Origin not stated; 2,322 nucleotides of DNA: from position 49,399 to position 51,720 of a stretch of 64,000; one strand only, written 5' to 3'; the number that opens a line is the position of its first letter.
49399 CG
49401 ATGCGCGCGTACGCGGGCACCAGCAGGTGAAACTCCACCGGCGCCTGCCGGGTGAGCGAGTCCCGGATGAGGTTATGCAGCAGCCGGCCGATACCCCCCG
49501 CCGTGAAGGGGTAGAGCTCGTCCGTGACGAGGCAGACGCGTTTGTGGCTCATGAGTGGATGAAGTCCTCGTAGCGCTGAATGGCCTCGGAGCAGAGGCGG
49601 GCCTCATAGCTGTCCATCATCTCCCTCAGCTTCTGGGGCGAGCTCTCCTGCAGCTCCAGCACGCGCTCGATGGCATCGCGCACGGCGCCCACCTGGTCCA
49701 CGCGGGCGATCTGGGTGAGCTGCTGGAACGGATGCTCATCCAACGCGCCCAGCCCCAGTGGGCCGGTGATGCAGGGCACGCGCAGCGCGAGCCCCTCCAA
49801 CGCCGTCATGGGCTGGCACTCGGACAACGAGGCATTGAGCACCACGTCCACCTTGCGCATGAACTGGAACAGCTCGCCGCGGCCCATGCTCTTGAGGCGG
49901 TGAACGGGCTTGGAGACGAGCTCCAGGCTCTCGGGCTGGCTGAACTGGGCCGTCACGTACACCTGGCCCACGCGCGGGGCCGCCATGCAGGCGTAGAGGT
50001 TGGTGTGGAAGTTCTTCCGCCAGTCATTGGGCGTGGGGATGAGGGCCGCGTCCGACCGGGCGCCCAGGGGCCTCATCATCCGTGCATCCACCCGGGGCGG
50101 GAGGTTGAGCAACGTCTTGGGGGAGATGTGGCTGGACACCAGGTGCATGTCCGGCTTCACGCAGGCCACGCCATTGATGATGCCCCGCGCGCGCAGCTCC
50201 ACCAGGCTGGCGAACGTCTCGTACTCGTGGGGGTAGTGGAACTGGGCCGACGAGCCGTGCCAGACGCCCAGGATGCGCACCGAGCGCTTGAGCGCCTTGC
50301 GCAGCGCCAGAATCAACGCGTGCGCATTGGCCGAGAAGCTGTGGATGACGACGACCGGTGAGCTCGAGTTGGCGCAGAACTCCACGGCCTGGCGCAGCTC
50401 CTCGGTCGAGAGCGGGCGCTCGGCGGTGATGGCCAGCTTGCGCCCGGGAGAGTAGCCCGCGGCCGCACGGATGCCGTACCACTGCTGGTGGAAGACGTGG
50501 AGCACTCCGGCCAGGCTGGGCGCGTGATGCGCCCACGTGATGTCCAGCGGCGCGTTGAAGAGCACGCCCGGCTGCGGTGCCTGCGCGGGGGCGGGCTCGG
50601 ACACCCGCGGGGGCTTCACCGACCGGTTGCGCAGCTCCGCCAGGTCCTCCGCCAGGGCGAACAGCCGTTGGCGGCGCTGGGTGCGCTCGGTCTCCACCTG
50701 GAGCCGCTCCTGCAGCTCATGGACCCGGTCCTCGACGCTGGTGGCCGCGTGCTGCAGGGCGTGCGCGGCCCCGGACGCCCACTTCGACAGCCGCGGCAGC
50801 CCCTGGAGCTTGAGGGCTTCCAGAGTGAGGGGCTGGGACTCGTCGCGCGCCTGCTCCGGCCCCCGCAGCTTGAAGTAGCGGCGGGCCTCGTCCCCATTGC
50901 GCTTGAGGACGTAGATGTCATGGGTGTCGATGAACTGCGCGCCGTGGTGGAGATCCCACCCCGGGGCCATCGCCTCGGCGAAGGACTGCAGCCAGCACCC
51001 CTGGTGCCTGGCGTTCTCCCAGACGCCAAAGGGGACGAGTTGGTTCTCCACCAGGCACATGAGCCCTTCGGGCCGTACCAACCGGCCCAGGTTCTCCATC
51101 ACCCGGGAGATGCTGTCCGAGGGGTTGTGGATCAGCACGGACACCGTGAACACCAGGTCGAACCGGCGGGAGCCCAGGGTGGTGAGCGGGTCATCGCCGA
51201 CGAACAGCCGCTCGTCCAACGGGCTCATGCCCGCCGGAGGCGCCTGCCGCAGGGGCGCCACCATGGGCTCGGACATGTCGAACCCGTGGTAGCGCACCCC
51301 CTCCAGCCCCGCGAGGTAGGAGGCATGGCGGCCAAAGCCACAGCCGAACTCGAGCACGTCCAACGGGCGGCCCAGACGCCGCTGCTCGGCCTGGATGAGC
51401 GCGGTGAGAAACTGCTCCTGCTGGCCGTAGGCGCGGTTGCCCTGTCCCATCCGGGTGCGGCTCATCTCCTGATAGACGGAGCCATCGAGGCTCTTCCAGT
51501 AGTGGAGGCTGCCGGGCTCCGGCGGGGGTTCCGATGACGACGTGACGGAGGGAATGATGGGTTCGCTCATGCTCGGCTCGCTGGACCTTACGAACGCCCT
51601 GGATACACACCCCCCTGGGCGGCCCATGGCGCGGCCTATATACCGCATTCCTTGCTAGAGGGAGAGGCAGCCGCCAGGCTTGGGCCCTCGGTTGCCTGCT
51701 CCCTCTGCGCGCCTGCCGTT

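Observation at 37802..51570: ABC-transporter-dependent glycan locus: Wzm/Wzt (with C-terminal binding domain), bifunctional GTs and a methyltransferase-GT fusion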

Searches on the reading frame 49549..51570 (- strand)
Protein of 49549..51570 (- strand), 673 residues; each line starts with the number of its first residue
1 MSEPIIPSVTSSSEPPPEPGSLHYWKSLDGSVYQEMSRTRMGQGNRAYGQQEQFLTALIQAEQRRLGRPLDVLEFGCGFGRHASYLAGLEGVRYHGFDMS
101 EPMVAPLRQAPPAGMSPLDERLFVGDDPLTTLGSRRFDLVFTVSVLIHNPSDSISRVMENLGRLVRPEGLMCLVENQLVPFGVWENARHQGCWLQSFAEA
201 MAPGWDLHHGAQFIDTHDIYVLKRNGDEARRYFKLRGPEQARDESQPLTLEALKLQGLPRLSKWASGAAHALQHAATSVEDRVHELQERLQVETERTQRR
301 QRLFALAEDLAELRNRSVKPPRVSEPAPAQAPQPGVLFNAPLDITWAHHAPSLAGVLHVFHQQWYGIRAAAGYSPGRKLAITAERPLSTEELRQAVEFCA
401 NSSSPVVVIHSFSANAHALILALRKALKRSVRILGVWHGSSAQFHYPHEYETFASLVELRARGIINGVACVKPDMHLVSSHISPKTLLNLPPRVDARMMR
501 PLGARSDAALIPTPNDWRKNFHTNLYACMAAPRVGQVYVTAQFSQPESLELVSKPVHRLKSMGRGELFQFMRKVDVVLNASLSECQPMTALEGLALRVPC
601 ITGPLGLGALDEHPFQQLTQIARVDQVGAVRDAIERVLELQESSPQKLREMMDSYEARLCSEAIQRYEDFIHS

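Call 5: search_protein_families(library=pfam, proteins=[window:49549-51570:-], max_evalue=0.01)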
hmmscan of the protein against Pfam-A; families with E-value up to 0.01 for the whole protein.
window:49549-51570:- (673 aa): 7 families
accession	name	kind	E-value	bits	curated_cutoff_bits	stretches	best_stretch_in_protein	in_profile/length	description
PF13649.12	Methyltransf_25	-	6.6e-11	43.2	27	1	72-169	1-97/97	Methyltransferase domain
PF08242.18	Methyltransf_12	-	1.1e-10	42.5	30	1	73-170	1-97/98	Methyltransferase domain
PF08241.18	Methyltransf_11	-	5.7e-09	36.9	21.2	1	73-172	1-94/95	Methyltransferase domain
PF13489.12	Methyltransf_23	-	1.2e-08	35.3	27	1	53-181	7-123/164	Methyltransferase domain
PF13692.12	Glyco_trans_1_4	-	1.4e-05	25.8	27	1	548-638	48-140/142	Glycosyl transferases group 1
PF13847.12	Methyltransf_31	-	2.8e-05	24.3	27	1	71-174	6-110/145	Methyltransferase domain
PF00534.26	Glycos_transf_1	-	0.0024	17.9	26.4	1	554-647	73-160/172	Glycosyl transferases group 1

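Call 6: search_protein_families(library=ncbifam, proteins=[window:49549-51570:-], max_evalue=0.01)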
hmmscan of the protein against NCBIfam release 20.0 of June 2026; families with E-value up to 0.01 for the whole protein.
window:49549-51570:- (673 aa): 9 families
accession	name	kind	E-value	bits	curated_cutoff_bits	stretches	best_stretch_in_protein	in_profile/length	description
TIGR02021.1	BchM-ChlM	equivalog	6.2e-07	29.1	158.9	1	24-166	16-148/218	magnesium protoporphyrin IX methyltransferase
NF043040.1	corrin_prot_MT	hypoth_equivalog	6.7e-06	25.7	180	1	71-189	44-162/216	corrinoid protein-associated methyltransferase CpaM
NF045667.1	MTase_DVU1556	equivalog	0.00081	18.9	155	1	71-173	25-119/213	DVU_1556 family methyltransferase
NF045825.1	FAmtase_mtf2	equivalog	0.0012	18.1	400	1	71-175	61-160/248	fatty-acid O-methyltransferase Mtf2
NF038011.1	PelF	equivalog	0.0013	17.9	100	1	558-606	368-416/489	GT4 family glycosyltransferase PelF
TIGR00477.1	tehB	equivalog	0.0015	17.9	219.5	1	67-173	72-174/238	tellurite resistance methyltransferase TehB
NF041675.1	sarc_dimgly_tmase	equivalog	0.0037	17.2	550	1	61-173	59-169/278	sarcosine/dimethylglycine N-methyltransferase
TIGR02072.1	BioC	equivalog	0.0037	17.1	184.95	1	56-173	21-132/244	malonyl-ACP O-methyltransferase BioC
NF008992.0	PRK12335.1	equivalog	0.0077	15.4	303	0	67-174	121-224/289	SAM-dependent methyltransferase TehB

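Call 8: search_solved_structures(query=window:49549-51570:-, max_evalue=1)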
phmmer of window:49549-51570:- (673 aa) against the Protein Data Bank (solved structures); distinct sequences matched with E-value up to 1: 38.
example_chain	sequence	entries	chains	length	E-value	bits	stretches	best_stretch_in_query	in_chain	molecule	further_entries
8zc8_A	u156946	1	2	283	1.2e-06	30.2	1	59-175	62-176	MitM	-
21zq_A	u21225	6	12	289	1.3e-06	30.1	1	59-175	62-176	MitM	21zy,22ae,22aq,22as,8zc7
5f8c_A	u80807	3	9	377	1.7e-05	26.4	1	58-175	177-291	Methyltransferase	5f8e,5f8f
1ve3_A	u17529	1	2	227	0.00011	23.8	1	46-173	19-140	hypothetical protein PH0226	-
3bus_A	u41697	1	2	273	0.00012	23.6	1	72-177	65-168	Methyltransferase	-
4qdj_A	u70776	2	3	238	0.00016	23.2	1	70-165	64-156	Magnesium-protoporphyrin O-methyltransferase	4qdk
6uv6_A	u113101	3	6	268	0.00061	21.3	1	68-175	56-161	D-glucose O-methyltransferase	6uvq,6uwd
4hgy_A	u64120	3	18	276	0.00064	21.2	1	70-143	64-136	CcbJ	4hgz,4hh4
6uak_A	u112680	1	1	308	0.0011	20.5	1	72-175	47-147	SAM dependent methyltransferase LahSB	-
2gh1_A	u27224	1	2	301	0.0022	19.4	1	54-151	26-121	Methyltransferase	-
3gu3_A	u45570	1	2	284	0.0026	19.2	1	64-151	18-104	Methyltransferase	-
5ufm_A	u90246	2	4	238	0.0036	18.7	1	64-173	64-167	Methyltransferase domain protein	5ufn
2i6g_A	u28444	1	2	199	0.011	17.1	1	68-175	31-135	Putative methyltransferase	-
2xva_A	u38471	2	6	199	0.014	16.8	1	64-174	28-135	TELLURITE RESISTANCE PROTEIN TEHB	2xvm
4r6w_A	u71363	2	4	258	0.023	16.1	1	67-175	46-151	Phosphoethanolamine N-methyltransferase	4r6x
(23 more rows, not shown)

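Call 19: find_homologous_proteins(query=window:49549-51570:-, max_evalue=0.00001)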
Query window:49549-51570:- (673 aa): 100 proteins with E <= 0.00001 among 8000 candidates.
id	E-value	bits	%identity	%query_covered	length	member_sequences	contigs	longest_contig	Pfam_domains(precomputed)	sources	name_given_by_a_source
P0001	0.0e+0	1503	98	100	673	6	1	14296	PF13489.13,PF13649.13,PF08241.19,PF08242.19,PF13692.13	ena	-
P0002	0.0e+0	1304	83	100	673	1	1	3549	PF13489.13,PF13649.13,PF08241.19,PF08242.19,PF13692.13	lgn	-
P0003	0.0e+0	1162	75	100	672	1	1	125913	PF13489.13,PF13649.13,PF08241.19,PF08242.19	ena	-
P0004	0.0e+0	1082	71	100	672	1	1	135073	PF13489.13,PF13649.13,PF08241.19,PF08242.19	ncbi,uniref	ncbi:methyltransferase domain-containing protein [Archangium sp.]|uniref:methyltransferase domain-co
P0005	0.0e+0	1034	69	100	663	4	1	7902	PF13489.13,PF13649.13,PF08241.19,PF08242.19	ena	-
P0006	3.5e-297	1005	66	100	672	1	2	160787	PF13489.13,PF13649.13,PF08241.19,PF08242.19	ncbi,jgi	jgi:SAM-dependent methyltransferase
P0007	3.0e-293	992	66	97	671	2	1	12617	PF13489.13,PF13649.13,PF08241.19,PF08242.19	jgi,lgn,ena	jgi:SAM-dependent methyltransferase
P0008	1.4e-276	937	63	100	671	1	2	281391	PF13489.13,PF13649.13,PF08241.19,PF08242.19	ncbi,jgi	jgi:SAM-dependent methyltransferase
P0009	6.6e-271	918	65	97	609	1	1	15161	-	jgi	jgi:hypothetical protein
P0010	5.3e-247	839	57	97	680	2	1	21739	PF13489.13,PF13649.13,PF08242.19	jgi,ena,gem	-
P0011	3.0e-246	837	57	97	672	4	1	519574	PF13489.13,PF13649.13,PF08241.19,PF08242.19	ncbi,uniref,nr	ncbi:methyltransferase [Comamonas sp. JC664]|uniref:methyltransferase n=1 Tax=Comamonas sp. JC664 Ta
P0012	5.9e-244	829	57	97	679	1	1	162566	PF13847.13,PF13489.13,PF13649.13,PF08241.19,PF08242.19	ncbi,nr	ncbi:methyltransferase [Myxococcaceae bacterium JPH2]|nr:methyltransferase [Myxococcaceae bacterium 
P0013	2.7e-235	801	54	97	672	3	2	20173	PF13489.13,PF13649.13,PF08241.19,PF08242.19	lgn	-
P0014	8.9e-233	792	53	97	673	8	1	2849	PF13489.13,PF13649.13,PF08241.19,PF08242.19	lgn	-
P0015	1.2e-231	789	54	97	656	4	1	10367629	PF13489.13,PF13649.13,PF08241.19,PF08242.19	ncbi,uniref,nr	ncbi:class I SAM-dependent methyltransferase [Myxococcus landrumensis]|uniref:Methyltransferase doma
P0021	4.3e-224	764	51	99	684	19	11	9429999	PF13489.13,PF13649.13,PF08241.19,PF08242.19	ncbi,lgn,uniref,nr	ncbi:class I SAM-dependent methyltransferase [Myxococcus xanthus]|uniref:class I SAM-dependent methy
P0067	2.5e-95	338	33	96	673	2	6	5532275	PF13489.13,PF13649.13,PF08241.19,PF08242.19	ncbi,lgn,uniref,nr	ncbi:class I SAM-dependent methyltransferase [Chelatococcus asaccharovorans]|uniref:class I SAM-depe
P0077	5.7e-89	317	31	97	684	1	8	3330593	PF13847.13,PF13489.13,PF13649.13,PF08241.19,PF08242.19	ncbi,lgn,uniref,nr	ncbi:methyltransferase domain-containing protein [Burkholderia multivorans]|uniref:class I SAM-depen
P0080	3.6e-88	315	31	96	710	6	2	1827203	PF13847.13,PF13489.13,PF13649.13,PF01209.25,PF08241.19,PF08242.19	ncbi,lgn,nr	ncbi:methyltransferase domain-containing protein [Xanthomonas sp. F4]|nr:class I SAM-dependent methy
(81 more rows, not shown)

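Call 20: find_encoding_contigs(protein=P0021, flank=10000, max_places=2)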
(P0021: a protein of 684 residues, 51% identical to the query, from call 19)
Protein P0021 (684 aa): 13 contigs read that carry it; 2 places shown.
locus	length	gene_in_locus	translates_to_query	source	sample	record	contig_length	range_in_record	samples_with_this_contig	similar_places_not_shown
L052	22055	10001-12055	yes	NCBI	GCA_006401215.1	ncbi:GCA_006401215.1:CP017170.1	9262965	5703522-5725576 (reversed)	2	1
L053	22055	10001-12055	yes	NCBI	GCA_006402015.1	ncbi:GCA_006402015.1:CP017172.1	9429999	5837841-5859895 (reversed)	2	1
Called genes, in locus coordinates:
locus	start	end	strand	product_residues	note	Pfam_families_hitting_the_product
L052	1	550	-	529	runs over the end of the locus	PF00890:FAD_binding_2, PF01266:DAO (weak), PF07992:Pyr_redox_2 (faint), PF02910:Succ_DH_flav_C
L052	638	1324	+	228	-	PF01464:SLT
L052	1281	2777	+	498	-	PF00515:TPR_1 (faint), PF12895:ANAPC3 (weak), PF13432:TPR_16, PF14559:TPR_19, PF13371:TPR_9, PF13414:TPR_11 (weak), PF13432:TPR_16 (weak), PF01987:AIM24, +7 more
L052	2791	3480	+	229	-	PF01066:CDP-OH_P_transf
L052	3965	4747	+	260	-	PF01061:ABC2_membrane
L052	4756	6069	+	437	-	PF00005:ABC_tran, PF13304:AAA_21 (faint), PF14524:Wzt_C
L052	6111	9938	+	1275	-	PF13641:Glyco_tranf_2_3 (weak), PF00535:Glycos_transf_2, PF00535:Glycos_transf_2, PF13641:Glyco_tranf_2_3, PF00534:Glycos_transf_1, PF13524:Glyco_trans_1_2, PF13692:Glyco_trans_1_4, PF22772:WsaF_C, +2 more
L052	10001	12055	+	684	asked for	PF13489:Methyltransf_23, PF08241:Methyltransf_11, PF08242:Methyltransf_12, PF13649:Methyltransf_25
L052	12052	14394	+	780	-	PF13641:Glyco_tranf_2_3, PF00535:Glycos_transf_2, PF10111:Glyco_tranf_2_2 (weak)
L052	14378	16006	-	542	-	-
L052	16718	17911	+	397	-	PF10066:DUF2304, PF00535:Glycos_transf_2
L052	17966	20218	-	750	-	PF13439:Glyco_transf_4, PF13579:Glyco_trans_4_4, PF20706:GT4-conflict, PF00534:Glycos_transf_1, PF13692:Glyco_trans_1_4, PF00535:Glycos_transf_2, PF10111:Glyco_tranf_2_2, PF13641:Glyco_tranf_2_3, +1 more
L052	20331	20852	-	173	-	-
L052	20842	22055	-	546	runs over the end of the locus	PF20706:GT4-conflict, PF00534:Glycos_transf_1, PF13692:Glyco_trans_1_4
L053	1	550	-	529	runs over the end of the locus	PF00890:FAD_binding_2, PF01266:DAO (weak), PF07992:Pyr_redox_2 (faint), PF02910:Succ_DH_flav_C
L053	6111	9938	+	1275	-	PF13641:Glyco_tranf_2_3 (weak), PF00535:Glycos_transf_2, PF00535:Glycos_transf_2, PF13641:Glyco_tranf_2_3, PF00534:Glycos_transf_1, PF13524:Glyco_trans_1_2, PF13692:Glyco_trans_1_4, PF22772:WsaF_C, +2 more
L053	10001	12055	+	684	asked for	PF13489:Methyltransf_23, PF08241:Methyltransf_11, PF08242:Methyltransf_12, PF13649:Methyltransf_25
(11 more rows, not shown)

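Call 21: find_encoding_contigs(protein=P0001, flank=10000, max_places=2)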
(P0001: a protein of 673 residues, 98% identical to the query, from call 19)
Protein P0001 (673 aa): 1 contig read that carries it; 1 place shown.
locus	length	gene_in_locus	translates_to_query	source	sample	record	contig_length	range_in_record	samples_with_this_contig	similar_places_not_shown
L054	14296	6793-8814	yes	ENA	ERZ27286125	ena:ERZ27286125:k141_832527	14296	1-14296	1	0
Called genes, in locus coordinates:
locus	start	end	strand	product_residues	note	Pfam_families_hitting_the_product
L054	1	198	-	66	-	?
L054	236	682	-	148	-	-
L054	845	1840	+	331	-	PF00106:adh_short, PF08659:KR, PF13561:adh_short_C2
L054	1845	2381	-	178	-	PF01625:PMSR, PF20939:MsrA_helical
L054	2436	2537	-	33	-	-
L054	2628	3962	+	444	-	PF00067:p450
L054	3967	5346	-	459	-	PF01235:Na_Ala_symp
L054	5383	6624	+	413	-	PF03576:Peptidase_S58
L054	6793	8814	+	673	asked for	PF13489:Methyltransf_23, PF08241:Methyltransf_11, PF08242:Methyltransf_12, PF13649:Methyltransf_25, PF13692:Glyco_trans_1_4 (weak)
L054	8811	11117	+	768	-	PF00535:Glycos_transf_2, PF10111:Glyco_tranf_2_2, PF13641:Glyco_tranf_2_3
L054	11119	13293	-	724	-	PF20706:GT4-conflict, PF13439:Glyco_transf_4, PF13579:Glyco_trans_4_4, PF00534:Glycos_transf_1, PF13524:Glyco_trans_1_2 (weak), PF13692:Glyco_trans_1_4, PF00535:Glycos_transf_2, PF13641:Glyco_tranf_2_3, +1 more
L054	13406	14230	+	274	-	-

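Call 46: find_encoding_contigs(protein=P0077, flank=10000, max_places=1)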
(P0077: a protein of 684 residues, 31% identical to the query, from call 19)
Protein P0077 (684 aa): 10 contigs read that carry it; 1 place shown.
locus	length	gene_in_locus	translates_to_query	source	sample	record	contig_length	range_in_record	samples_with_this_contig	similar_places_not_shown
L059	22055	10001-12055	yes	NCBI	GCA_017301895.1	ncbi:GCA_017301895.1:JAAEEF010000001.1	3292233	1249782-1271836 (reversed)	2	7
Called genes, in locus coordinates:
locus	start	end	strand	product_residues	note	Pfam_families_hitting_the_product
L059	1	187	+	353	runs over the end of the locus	PF01073:3Beta_HSD, PF01370:Epimerase, PF02719:Polysacc_synt_2, PF04321:RmlD_sub_bind, PF16363:GDP_Man_Dehyd, PF07993:NAD_binding_4 (weak)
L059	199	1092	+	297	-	PF00483:NTP_transferase, PF12804:NTP_transf_3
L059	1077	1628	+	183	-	PF00908:dTDP_sugar_isom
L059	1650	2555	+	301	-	PF01370:Epimerase, PF04321:RmlD_sub_bind, PF16363:GDP_Man_Dehyd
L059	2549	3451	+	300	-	PF00535:Glycos_transf_2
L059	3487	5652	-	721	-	PF13641:Glyco_tranf_2_3 (weak), PF00535:Glycos_transf_2, PF10111:Glyco_tranf_2_2, PF13641:Glyco_tranf_2_3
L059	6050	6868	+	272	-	PF01061:ABC2_membrane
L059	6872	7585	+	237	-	PF00005:ABC_tran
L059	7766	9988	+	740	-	PF13641:Glyco_tranf_2_3, PF00535:Glycos_transf_2, PF10111:Glyco_tranf_2_2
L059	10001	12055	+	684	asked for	PF13489:Methyltransf_23, PF08241:Methyltransf_11, PF08242:Methyltransf_12, PF13649:Methyltransf_25, PF13847:Methyltransf_31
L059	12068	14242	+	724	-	PF13641:Glyco_tranf_2_3, PF00535:Glycos_transf_2, PF10111:Glyco_tranf_2_2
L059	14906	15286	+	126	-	-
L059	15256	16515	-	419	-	PF00872:Transposase_mut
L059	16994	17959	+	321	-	PF01073:3Beta_HSD, PF01370:Epimerase, PF04321:RmlD_sub_bind, PF05368:NmrA (weak), PF13460:NAD_binding_10, PF16363:GDP_Man_Dehyd, PF02719:Polysacc_synt_2 (weak), PF07993:NAD_binding_4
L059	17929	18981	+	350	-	PF00953:Glycos_transf_4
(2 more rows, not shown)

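Call 47: find_encoding_contigs(protein=P0080, flank=10000, max_places=1)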
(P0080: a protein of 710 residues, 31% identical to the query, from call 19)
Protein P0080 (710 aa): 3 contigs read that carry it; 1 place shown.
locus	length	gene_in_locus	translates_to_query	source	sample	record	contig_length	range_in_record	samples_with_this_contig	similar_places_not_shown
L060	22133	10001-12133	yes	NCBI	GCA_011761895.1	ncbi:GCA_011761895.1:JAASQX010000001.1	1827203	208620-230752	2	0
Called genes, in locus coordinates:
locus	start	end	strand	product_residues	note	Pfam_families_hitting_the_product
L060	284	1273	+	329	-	PF18288:FAA_hydro_N_2, PF01557:FAA_hydrolase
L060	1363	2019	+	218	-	PF02798:GST_N, PF13417:GST_N_3, PF13409:GST_N_2, PF13410:GST_C_2 (weak)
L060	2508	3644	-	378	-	PF00437:T2SSE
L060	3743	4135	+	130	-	PF14346:DUF4398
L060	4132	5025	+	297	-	PF00691:OmpA (weak)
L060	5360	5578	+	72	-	PF04325:DUF465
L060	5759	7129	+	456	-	PF00291:PALP, PF00571:CBS (weak)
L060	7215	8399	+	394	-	PF01053:Cys_Met_Meta_PP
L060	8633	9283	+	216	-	PF12698:ABC2_membrane_3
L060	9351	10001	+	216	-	PF00005:ABC_tran, PF13304:AAA_21 (faint)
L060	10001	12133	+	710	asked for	PF01209:Ubie_methyltran (faint), PF13489:Methyltransf_23, PF08241:Methyltransf_11, PF08242:Methyltransf_12, PF13649:Methyltransf_25, PF13847:Methyltransf_31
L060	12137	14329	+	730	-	PF13641:Glyco_tranf_2_3 (weak), PF00535:Glycos_transf_2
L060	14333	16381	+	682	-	PF00535:Glycos_transf_2, PF10111:Glyco_tranf_2_2, PF13641:Glyco_tranf_2_3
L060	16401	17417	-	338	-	PF01073:3Beta_HSD, PF01370:Epimerase, PF02719:Polysacc_synt_2, PF04321:RmlD_sub_bind, PF05368:NmrA (faint), PF07993:NAD_binding_4 (faint), PF13460:NAD_binding_10 (weak), PF16363:GDP_Man_Dehyd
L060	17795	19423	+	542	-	-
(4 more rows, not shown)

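Call 48: find_encoding_contigs(protein=P0067, flank=10000, max_places=1)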
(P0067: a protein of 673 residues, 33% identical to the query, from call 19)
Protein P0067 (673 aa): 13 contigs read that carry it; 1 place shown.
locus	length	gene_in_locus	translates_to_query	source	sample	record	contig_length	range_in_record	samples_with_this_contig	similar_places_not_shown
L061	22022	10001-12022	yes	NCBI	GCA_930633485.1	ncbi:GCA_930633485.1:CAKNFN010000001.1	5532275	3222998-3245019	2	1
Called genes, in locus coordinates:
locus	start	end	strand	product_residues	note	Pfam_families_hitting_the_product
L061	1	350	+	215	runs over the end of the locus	PF13462:Thioredoxin_4, PF01323:DSBA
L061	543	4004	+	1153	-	PF02463:SMC_N, PF13175:AAA_15 (weak), PF13304:AAA_21 (weak), PF13476:AAA_23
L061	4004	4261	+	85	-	-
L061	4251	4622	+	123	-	PF09527:ATPase_gene1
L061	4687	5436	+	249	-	PF00119:ATP-synt_A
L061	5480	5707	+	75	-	PF00137:ATP-synt_C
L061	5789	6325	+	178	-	PF02326:YMF19, PF00430:ATP-synt_B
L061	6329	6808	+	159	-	-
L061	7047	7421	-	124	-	PF01597:GCV_H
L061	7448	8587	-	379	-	PF01571:GCV_T, PF08669:GCV_T_C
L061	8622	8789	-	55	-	-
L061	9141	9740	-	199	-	-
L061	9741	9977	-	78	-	-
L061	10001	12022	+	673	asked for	PF13489:Methyltransf_23, PF08241:Methyltransf_11 (weak), PF08242:Methyltransf_12, PF13649:Methyltransf_25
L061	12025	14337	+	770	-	PF00535:Glycos_transf_2, PF10111:Glyco_tranf_2_2, PF13641:Glyco_tranf_2_3, PF13632:Glyco_trans_2_3 (faint)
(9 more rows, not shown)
